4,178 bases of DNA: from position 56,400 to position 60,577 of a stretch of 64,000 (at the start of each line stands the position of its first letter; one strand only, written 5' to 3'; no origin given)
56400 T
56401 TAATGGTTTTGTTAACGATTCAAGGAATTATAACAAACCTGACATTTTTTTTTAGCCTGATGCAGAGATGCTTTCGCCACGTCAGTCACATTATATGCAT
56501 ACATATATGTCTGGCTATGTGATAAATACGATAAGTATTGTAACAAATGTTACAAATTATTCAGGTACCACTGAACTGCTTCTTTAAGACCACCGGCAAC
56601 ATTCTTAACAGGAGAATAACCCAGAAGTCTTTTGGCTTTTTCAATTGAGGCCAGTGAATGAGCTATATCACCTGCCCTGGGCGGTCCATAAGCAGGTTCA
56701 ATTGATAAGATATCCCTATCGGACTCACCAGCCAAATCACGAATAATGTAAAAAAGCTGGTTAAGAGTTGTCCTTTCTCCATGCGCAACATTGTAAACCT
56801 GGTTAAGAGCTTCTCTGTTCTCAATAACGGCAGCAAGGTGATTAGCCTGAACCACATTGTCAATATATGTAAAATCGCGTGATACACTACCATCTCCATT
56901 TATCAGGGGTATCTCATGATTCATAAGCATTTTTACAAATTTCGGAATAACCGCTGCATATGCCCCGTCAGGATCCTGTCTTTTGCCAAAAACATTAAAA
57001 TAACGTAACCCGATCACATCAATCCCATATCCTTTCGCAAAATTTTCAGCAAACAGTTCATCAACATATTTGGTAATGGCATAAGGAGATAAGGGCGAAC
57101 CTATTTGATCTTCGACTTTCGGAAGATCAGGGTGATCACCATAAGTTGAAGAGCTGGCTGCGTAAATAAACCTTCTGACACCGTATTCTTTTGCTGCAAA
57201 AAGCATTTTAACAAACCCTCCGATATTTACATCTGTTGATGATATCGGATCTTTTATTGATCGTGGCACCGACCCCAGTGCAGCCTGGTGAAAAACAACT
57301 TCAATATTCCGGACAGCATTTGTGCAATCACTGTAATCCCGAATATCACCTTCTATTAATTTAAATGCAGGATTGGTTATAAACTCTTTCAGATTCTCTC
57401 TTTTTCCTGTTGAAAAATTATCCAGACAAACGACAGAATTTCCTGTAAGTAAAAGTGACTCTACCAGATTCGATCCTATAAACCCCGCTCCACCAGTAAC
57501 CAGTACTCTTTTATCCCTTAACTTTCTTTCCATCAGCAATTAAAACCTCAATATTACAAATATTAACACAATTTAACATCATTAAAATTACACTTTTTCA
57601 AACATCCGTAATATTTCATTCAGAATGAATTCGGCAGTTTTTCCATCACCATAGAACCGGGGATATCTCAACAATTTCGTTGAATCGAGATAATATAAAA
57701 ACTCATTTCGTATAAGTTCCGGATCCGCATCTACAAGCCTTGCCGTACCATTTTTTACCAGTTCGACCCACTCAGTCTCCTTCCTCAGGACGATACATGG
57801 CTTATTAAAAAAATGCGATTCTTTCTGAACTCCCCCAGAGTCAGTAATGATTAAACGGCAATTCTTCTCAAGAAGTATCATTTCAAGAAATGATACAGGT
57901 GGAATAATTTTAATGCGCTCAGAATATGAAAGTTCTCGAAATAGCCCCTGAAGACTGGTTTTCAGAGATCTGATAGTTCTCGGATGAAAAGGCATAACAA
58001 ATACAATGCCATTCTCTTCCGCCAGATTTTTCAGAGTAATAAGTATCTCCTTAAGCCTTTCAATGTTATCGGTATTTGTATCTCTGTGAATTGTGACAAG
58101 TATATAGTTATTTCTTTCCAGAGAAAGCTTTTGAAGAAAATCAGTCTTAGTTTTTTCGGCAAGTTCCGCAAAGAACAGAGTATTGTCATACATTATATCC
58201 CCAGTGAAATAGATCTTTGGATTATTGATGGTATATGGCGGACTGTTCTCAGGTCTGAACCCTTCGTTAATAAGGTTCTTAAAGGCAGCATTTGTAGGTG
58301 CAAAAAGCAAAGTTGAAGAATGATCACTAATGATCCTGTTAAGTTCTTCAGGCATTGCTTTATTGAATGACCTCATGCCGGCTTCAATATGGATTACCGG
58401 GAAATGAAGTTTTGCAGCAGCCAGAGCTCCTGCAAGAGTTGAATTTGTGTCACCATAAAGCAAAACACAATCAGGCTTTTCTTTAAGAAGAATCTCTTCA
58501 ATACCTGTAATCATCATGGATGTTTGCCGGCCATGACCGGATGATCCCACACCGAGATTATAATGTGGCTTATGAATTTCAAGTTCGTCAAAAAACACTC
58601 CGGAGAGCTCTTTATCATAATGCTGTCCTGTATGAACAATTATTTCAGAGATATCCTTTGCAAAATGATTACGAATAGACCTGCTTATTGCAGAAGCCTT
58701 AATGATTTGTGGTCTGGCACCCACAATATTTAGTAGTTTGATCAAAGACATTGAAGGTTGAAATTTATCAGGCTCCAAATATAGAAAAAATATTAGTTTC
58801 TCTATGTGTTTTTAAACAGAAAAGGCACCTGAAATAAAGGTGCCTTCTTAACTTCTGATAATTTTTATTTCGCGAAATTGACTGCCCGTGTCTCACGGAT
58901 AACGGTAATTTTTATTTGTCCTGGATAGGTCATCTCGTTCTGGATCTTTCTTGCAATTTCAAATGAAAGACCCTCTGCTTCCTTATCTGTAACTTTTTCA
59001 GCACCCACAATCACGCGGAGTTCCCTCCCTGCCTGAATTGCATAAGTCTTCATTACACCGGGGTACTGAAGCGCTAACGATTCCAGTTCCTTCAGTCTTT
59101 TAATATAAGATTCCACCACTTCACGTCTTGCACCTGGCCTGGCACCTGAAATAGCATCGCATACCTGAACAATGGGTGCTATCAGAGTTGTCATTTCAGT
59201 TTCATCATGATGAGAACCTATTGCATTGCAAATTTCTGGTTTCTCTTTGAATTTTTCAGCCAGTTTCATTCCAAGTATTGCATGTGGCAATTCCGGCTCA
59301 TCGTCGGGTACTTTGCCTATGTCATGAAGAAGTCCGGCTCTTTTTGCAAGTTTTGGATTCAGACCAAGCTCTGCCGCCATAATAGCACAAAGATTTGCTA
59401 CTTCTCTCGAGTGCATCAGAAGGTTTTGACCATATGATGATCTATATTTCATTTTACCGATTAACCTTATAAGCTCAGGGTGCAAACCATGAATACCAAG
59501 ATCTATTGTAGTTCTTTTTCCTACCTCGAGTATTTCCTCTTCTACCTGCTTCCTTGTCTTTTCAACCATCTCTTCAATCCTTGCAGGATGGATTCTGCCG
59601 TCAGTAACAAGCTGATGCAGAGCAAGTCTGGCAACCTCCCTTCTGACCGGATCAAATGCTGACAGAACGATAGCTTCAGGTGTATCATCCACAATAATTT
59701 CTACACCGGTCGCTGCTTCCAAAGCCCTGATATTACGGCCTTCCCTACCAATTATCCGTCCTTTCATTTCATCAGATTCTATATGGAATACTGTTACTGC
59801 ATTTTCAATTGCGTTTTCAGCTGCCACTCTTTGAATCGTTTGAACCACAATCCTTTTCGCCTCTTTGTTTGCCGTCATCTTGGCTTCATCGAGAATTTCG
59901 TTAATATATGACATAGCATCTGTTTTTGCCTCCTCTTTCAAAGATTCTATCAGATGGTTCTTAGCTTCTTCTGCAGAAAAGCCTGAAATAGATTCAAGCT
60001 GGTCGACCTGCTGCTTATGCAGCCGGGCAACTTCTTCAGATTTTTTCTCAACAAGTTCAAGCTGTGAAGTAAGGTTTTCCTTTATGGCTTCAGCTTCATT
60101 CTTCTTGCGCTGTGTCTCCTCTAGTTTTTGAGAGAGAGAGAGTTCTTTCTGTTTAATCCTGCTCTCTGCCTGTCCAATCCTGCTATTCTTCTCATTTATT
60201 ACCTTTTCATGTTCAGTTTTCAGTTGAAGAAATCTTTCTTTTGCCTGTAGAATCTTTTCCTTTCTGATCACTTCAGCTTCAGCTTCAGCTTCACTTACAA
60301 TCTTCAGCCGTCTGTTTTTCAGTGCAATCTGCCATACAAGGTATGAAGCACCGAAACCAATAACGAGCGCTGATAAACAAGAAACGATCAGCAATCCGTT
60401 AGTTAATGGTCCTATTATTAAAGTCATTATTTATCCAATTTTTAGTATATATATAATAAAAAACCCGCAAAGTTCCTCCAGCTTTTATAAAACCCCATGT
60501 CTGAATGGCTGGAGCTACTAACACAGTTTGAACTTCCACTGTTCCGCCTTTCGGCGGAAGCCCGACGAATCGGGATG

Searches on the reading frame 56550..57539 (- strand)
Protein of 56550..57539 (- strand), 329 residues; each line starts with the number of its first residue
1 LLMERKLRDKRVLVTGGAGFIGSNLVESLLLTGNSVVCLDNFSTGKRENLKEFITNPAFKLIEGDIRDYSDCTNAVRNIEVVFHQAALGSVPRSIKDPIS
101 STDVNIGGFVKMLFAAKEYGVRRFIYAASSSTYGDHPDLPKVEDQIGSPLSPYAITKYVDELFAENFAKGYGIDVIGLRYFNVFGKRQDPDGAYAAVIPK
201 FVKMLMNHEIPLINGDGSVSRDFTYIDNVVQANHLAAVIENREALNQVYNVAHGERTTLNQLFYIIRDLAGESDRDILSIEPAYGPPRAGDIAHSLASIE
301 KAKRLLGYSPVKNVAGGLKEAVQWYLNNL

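Call 34: search_protein_families(library=pfam, proteins=[window:56550-57539:-], max_evalue=0.001)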
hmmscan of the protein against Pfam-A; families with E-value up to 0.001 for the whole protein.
window:56550-57539:- (329 aa): 9 families
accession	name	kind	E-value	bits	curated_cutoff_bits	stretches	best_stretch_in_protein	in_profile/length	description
PF01370.27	Epimerase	-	2.2e-54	184.8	20.9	1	12-252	1-240/240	NAD dependent epimerase/dehydratase family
PF16363.11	GDP_Man_Dehyd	-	8.7e-50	170.5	27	1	13-319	1-330/332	GDP-mannose 4,6 dehydratase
PF01073.25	3Beta_HSD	-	1.1e-21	77.6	22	1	13-237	1-229/280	3-beta hydroxysteroid dehydrogenase/isomerase family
PF02719.21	Polysacc_synt_2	-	3e-15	56.6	20.2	1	12-232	1-212/293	Polysaccharide biosynthesis protein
PF13460.12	NAD_binding_10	-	3.8e-09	37.1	27.2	1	16-144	1-114/184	NAD(P)H-binding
PF05368.20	NmrA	-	1.1e-08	35.4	27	1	9-129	2-107/298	NmrA-like family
PF07993.18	NAD_binding_4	-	4e-08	33.2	20.1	1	14-232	1-257/258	Male sterility protein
PF04321.23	RmlD_sub_bind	-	1.4e-07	31.4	27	1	11-308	2-269/287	RmlD substrate binding domain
PF00106.31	adh_short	-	9.6e-06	25.6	26.6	1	10-81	1-73/195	short chain dehydrogenase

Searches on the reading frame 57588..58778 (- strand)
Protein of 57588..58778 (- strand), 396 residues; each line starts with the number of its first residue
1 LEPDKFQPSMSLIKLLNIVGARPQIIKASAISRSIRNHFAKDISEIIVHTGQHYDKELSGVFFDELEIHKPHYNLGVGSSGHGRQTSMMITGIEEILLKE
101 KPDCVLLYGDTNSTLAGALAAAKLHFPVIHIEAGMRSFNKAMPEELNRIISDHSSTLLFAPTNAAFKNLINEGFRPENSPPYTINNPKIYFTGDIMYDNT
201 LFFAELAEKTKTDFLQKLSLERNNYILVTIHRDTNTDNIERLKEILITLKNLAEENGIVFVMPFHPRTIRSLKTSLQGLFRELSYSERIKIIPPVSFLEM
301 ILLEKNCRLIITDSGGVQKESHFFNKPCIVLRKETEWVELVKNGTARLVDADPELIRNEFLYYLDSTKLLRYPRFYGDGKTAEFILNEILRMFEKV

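Call 34: search_protein_families(library=pfam, proteins=[window:57588-58778:-], max_evalue=0.001)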
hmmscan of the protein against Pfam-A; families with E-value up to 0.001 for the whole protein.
window:57588-58778:- (396 aa): 1 family
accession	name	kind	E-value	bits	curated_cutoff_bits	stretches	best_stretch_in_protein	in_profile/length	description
PF02350.25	Epimerase_2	-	1.8e-101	340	30.6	1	41-389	7-346/347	UDP-N-acetylglucosamine 2-epimerase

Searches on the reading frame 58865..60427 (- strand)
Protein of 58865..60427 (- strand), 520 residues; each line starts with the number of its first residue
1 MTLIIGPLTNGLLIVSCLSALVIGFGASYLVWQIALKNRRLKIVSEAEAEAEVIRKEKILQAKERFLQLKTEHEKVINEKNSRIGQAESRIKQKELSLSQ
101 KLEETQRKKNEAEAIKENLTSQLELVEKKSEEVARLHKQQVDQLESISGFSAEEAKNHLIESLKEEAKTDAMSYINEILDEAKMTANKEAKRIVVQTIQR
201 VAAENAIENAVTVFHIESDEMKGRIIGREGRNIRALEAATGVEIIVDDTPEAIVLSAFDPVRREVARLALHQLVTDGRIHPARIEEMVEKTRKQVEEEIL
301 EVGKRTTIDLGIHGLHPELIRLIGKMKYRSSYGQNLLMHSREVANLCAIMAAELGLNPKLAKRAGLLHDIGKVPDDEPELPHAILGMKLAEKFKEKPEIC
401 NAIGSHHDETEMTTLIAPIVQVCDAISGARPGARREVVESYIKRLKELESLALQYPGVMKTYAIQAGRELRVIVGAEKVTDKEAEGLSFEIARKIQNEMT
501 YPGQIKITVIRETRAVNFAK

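Call 34: search_protein_families(library=pfam, proteins=[window:58865-60427:-], max_evalue=0.001)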
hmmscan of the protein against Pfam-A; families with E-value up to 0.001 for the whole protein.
window:58865-60427:- (520 aa): 4 families
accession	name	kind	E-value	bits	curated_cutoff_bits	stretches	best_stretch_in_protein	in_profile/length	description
PF12072.13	RNase_Y_N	-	1.6e-35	122.8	32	1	38-204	34-200/201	RNase Y N-terminal region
PF01966.28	HD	-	2.7e-20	73.2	22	1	338-427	3-114/116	HD domain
PF00013.35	KH_1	-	1.2e-07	31.9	21.5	1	215-267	5-61/66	KH domain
PF08668.18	HDOD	-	6.2e-05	23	22.9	0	334-373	93-133/196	HDOD domain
